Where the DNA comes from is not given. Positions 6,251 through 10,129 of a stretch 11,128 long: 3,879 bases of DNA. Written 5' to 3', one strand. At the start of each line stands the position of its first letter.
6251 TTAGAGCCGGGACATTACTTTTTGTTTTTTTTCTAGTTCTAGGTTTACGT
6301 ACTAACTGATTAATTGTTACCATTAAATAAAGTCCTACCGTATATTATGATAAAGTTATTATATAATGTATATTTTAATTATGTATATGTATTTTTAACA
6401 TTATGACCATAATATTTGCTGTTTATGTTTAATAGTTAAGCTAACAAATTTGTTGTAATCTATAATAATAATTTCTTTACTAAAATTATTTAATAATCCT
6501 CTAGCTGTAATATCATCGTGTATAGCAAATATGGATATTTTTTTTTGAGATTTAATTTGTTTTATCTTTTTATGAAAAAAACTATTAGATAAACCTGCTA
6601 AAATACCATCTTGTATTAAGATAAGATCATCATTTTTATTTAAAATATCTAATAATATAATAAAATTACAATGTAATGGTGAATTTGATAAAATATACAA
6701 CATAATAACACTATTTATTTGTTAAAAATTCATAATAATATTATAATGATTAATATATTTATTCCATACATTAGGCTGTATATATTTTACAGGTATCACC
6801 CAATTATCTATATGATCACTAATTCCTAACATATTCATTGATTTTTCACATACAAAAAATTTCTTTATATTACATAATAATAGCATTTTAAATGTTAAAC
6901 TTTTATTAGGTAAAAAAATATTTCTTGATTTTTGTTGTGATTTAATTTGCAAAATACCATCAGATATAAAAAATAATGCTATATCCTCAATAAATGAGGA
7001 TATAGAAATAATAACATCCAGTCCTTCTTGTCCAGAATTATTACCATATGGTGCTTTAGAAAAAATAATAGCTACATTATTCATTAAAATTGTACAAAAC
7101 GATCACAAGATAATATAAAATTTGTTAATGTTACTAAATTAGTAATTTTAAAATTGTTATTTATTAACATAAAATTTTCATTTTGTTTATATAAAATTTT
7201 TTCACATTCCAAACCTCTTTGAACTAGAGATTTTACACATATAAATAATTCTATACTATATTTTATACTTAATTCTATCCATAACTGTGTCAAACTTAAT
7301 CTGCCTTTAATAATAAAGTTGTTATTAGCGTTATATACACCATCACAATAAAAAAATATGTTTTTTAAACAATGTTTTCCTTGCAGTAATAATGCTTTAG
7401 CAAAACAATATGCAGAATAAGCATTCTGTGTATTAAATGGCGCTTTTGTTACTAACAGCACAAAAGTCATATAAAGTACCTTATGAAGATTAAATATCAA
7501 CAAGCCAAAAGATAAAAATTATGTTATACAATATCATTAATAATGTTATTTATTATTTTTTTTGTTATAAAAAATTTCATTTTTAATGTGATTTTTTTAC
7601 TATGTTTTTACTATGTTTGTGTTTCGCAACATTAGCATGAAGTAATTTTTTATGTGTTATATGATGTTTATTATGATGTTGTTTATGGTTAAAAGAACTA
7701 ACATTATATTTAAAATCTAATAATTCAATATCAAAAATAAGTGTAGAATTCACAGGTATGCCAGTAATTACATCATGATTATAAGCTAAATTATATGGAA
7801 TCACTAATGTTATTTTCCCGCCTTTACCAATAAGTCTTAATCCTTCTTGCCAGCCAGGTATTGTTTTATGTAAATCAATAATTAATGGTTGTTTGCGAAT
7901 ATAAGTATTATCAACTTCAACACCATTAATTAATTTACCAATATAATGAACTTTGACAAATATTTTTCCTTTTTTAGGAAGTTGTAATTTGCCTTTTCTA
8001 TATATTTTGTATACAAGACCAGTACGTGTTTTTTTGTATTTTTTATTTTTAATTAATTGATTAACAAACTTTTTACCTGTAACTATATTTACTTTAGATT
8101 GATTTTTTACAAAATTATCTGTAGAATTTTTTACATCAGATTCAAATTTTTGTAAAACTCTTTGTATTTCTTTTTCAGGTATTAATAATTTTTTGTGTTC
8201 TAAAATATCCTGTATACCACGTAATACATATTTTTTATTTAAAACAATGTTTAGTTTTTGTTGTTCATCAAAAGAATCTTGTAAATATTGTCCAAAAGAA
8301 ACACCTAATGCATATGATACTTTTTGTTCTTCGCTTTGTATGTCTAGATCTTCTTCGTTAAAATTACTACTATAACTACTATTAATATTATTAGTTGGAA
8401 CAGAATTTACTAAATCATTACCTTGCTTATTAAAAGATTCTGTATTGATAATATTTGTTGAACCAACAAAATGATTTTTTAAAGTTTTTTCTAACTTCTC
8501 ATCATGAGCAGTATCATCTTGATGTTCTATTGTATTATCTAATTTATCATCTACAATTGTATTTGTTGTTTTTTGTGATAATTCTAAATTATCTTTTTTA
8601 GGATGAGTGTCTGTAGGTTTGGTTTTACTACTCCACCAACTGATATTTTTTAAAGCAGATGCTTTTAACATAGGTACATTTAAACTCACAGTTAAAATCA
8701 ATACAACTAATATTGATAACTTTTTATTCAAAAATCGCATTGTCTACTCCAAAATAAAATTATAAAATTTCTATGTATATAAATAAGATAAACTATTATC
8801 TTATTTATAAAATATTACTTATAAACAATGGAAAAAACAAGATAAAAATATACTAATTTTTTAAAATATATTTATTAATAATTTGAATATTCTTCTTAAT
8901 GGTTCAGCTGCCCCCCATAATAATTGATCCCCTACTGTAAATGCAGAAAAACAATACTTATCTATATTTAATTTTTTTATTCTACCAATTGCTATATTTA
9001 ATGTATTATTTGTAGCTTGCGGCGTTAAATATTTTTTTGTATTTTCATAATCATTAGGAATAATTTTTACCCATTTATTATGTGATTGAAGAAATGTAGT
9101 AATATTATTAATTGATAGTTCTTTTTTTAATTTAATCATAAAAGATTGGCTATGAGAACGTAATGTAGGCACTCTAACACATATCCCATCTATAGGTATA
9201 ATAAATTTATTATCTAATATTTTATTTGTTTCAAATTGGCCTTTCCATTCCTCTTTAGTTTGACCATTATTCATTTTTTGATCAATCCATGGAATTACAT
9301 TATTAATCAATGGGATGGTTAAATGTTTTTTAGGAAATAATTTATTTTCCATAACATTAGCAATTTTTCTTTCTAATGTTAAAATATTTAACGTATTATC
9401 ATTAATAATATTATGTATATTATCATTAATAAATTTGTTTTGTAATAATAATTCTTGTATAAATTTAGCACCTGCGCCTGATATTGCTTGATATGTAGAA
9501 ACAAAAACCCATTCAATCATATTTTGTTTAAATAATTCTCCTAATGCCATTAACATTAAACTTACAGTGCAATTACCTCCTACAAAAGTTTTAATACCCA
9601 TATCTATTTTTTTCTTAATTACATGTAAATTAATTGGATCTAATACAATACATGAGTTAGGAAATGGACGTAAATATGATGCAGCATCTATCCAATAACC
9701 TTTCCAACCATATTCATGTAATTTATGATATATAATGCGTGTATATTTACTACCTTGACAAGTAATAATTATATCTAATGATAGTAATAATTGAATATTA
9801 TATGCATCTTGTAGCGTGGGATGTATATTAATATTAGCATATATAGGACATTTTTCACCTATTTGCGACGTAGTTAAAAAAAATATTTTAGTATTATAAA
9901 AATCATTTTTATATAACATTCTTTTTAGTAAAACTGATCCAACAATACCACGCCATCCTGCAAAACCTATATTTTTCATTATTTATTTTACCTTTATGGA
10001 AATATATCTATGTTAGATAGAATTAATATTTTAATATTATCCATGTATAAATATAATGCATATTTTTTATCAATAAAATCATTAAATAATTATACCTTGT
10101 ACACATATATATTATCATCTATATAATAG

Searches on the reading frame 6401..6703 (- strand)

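Call 10: search_protein_families(library=ncbifam, proteins=[window:6401-6703:-])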
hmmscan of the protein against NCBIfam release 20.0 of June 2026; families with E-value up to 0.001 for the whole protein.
window:6401-6703:- (100 aa): 2 families
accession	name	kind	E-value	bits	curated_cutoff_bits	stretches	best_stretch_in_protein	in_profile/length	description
NF010035.0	PRK13510.1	equivalog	1.9e-31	108.2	104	1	1-99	1-95/95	sulfurtransferase complex subunit TusB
TIGR03011.1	sulf_tusB_dsrH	equivalog_domain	3.9e-25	87.8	49.2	1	2-99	1-95/95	sulfurtransferase complex subunit TusB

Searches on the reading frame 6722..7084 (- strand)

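Call 10: search_protein_families(library=ncbifam, proteins=[window:6722-7084:-])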
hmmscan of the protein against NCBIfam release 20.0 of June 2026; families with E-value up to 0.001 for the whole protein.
window:6722-7084:- (120 aa): 2 families
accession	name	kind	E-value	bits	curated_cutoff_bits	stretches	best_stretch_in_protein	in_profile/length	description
NF001238.0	PRK00211.1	equivalog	1.7e-31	108.6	79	1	1-120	1-119/119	sulfurtransferase complex subunit TusC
TIGR03010.1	sulf_tusC_dsrF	equivalog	1.5e-29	102.3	94.15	1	4-120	2-116/116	sulfurtransferase complex subunit TusC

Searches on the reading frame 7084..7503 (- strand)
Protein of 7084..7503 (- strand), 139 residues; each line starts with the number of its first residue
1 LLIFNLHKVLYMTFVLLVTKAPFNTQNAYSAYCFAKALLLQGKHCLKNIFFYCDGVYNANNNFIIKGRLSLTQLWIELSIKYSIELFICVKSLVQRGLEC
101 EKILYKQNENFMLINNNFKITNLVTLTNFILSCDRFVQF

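Call 10: search_protein_families(library=ncbifam, proteins=[window:7084-7503:-])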
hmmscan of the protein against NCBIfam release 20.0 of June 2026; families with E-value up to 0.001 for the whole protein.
window:7084-7503:- (139 aa): 2 families
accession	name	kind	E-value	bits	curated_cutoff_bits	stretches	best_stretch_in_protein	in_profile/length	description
TIGR03012.1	sulf_tusD_dsrE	equivalog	1.3e-27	96.1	89.25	1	14-139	2-127/127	sulfurtransferase complex subunit TusD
NF001237.0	PRK00207.1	equivalog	3.9e-27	94.7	92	1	12-139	1-128/128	sulfurtransferase complex subunit TusD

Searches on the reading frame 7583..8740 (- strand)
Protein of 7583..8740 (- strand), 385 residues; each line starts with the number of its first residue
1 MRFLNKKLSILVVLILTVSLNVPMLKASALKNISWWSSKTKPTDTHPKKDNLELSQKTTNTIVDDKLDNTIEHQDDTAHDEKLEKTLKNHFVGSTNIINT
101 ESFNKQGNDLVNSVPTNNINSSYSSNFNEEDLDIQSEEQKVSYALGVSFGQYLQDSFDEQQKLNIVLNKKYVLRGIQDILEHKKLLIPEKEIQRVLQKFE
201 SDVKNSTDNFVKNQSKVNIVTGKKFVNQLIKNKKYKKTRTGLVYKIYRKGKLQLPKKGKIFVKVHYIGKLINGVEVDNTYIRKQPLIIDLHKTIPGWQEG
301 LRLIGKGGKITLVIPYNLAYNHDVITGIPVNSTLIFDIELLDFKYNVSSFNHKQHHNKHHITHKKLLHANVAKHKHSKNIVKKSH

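Call 10: search_protein_families(library=ncbifam, proteins=[window:7583-8740:-])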
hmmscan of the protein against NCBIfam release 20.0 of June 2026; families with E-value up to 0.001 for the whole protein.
window:7583-8740:- (385 aa): 4 families
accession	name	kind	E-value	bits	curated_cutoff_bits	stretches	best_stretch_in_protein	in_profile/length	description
NF008150.0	PRK10902.1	equivalog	2.9e-66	223.6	215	1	129-354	36-259/271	FKBP-type peptidyl-prolyl cis-trans isomerase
NF008602.0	PRK11570.1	subfamily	8e-30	104.3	198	1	135-342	7-204/206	FKBP-type peptidyl-prolyl cis-trans isomerase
NF053689.1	BamJ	equivalog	3.9e-17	63.1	100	1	206-340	49-184/184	BamJ family beta-barrel-assembly machinery protein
TIGR03516.1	ppisom_GldI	equivalog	1.8e-05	24.2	157.6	1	221-344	47-176/177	gliding motility-associated peptidyl-prolyl isomerase GldI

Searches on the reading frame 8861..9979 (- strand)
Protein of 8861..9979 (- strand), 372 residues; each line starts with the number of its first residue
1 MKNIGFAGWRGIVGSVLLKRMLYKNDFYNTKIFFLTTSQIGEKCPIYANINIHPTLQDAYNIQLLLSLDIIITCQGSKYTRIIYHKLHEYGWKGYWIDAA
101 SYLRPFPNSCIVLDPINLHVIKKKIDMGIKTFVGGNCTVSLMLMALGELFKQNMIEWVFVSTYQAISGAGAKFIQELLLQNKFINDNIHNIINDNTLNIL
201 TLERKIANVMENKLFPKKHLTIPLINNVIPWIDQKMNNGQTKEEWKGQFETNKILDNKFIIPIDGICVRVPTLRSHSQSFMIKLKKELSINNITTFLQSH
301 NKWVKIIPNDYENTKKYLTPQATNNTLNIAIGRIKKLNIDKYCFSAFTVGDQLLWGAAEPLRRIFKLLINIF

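Call 10: search_protein_families(library=ncbifam, proteins=[window:8861-9979:-])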
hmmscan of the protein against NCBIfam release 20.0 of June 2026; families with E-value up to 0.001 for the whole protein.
window:8861-9979:- (372 aa): 7 families
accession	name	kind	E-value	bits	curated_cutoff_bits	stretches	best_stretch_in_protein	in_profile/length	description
NF005144.0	PRK06598.1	subfamily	2.5e-159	530.3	198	1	1-369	1-368/369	aspartate-semialdehyde dehydrogenase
TIGR01745.1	asd_gamma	equivalog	9.8e-149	495.2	402.9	1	2-369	1-366/366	aspartate-semialdehyde dehydrogenase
NF011456.0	PRK14874.1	equivalog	1.6e-44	152.4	223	1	3-360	6-332/346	aspartate-semialdehyde dehydrogenase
TIGR01296.1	asd_B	equivalog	1.1e-41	143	324.2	1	3-369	1-337/339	aspartate-semialdehyde dehydrogenase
NF005229.0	PRK06728.1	equivalog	1.1e-25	90.2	628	1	56-359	58-332/347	aspartate-semialdehyde dehydrogenase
NF006416.0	PRK08664.1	subfamily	1.4e-19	70.5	232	2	223-358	190-333/350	aspartate-semialdehyde dehydrogenase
TIGR00978.1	asd_EA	equivalog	4e-17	62.3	301.2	2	223-358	188-330/342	aspartate-semialdehyde dehydrogenase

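Call 17: find_homologous_proteins(query=window:8861-9979:-, max_evalue=1e-100)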
Query window:8861-9979:- (372 aa): 6714 proteins with E <= 1e-100 among 8000 candidates; the best 120 are listed.
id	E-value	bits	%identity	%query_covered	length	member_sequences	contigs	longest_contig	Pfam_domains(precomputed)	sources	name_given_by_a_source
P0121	3.4e-228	775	91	100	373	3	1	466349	PF02774.24,PF01118.31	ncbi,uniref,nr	ncbi:aspartate-semialdehyde dehydrogenase [Enterobacteriaceae endosymbiont of Macroplea appendiculat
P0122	8.1e-167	573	71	99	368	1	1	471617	PF02774.24,PF01118.31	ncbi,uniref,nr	ncbi:aspartate-semialdehyde dehydrogenase [Enterobacteriaceae endosymbiont of Neohaemonia nigricorni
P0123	7.8e-156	537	68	99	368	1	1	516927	PF02774.24,PF01118.31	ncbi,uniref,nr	ncbi:aspartate-semialdehyde dehydrogenase [Enterobacteriaceae endosymbiont of Plateumaris sericea]|u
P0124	8.2e-154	530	66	99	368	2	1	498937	PF02774.24,PF01118.31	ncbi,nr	ncbi:aspartate-semialdehyde dehydrogenase [Enterobacteriaceae endosymbiont of Plateumaris rustica]|n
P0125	9.1e-154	530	66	99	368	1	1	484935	PF02774.24,PF01118.31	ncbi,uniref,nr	ncbi:aspartate-semialdehyde dehydrogenase [Enterobacteriaceae endosymbiont of Donacia tomentosa]|uni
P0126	1.7e-152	526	65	99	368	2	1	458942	PF02774.24,PF01118.31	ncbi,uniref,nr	ncbi:aspartate-semialdehyde dehydrogenase [Enterobacteriaceae endosymbiont of Donacia dentata]|unire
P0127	1.7e-152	526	65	99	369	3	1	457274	PF02774.24,PF01118.31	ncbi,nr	ncbi:aspartate-semialdehyde dehydrogenase [Enterobacteriaceae endosymbiont of Donacia clavipes]|nr:a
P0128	2.8e-151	522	66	99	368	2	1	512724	PF02774.24,PF01118.31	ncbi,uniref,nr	ncbi:aspartate-semialdehyde dehydrogenase [Enterobacteriaceae endosymbiont of Plateumaris consimilis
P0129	1.1e-150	520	65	99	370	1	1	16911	PF02774.24,PF01118.31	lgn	-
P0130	2.3e-150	519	65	99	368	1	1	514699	PF02774.24,PF01118.31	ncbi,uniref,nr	ncbi:aspartate-semialdehyde dehydrogenase [Enterobacteriaceae endosymbiont of Plateumaris pusilla]|u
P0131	5.2e-150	517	63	99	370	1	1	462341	PF02774.24,PF01118.31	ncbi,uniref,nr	ncbi:aspartate-semialdehyde dehydrogenase [Enterobacteriaceae endosymbiont of Donacia thalassina]|un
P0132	2.7e-149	515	65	99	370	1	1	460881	PF02774.24,PF01118.31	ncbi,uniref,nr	ncbi:aspartate-semialdehyde dehydrogenase [Enterobacteriaceae endosymbiont of Donacia fulgens]|unire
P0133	1.9e-148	512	62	99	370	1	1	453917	PF02774.24,PF01118.31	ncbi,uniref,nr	ncbi:aspartate-semialdehyde dehydrogenase [Enterobacteriaceae endosymbiont of Donacia provostii]|uni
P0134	1.1e-147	510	64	99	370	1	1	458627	PF02774.24,PF01118.31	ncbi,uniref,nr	ncbi:aspartate-semialdehyde dehydrogenase [Enterobacteriaceae endosymbiont of Donacia bicoloricornis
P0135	2.9e-147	508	64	99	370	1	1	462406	PF02774.24,PF01118.31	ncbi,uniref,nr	ncbi:aspartate-semialdehyde dehydrogenase [Enterobacteriaceae endosymbiont of Donacia marginata]|uni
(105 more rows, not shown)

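Call 18: find_encoding_contigs(protein=P0121, flank=10000, max_places=4)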
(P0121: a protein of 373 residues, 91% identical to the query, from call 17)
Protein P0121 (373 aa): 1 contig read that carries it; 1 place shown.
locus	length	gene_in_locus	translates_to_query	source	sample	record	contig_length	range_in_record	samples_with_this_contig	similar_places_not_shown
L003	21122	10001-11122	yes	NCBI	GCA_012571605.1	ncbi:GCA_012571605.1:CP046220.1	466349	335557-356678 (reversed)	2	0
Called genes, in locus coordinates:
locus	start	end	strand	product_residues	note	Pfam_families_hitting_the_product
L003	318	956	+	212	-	PF00027:cNMP_binding, PF13545:HTH_Crp_2, PF00325:Crp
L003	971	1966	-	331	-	PF00579:tRNA-synt_1b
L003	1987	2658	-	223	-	PF00834:Ribul_P_3_epim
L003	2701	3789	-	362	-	PF01761:DHQ_synthase, PF24621:DHQS_C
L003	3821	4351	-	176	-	PF13238:AAA_18, PF01202:SKI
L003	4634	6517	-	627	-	PF02518:HATPase_c (faint), PF13589:HATPase_c_3, PF00183:HSP90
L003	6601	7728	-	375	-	PF05496:RuvB_N (weak), PF12169:DNA_pol3_gamma3 (faint), PF13177:DNA_pol3_delta2, PF13401:AAA_22 (faint), PF00004:AAA, PF22608:DNAX_ATPase_lid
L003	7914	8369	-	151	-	PF01281:Ribosomal_L9_N, PF03948:Ribosomal_L9_C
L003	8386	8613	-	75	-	PF01084:Ribosomal_S18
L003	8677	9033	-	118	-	PF01250:Ribosomal_S6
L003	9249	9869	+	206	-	PF03167:UDG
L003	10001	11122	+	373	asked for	PF01118:Semialdhyde_dh, PF02774:Semialdhyde_dhC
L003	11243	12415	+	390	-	PF01346:FKBP_N, PF00254:FKBP_C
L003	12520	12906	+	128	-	PF02635:DsrE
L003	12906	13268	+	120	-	PF02635:DsrE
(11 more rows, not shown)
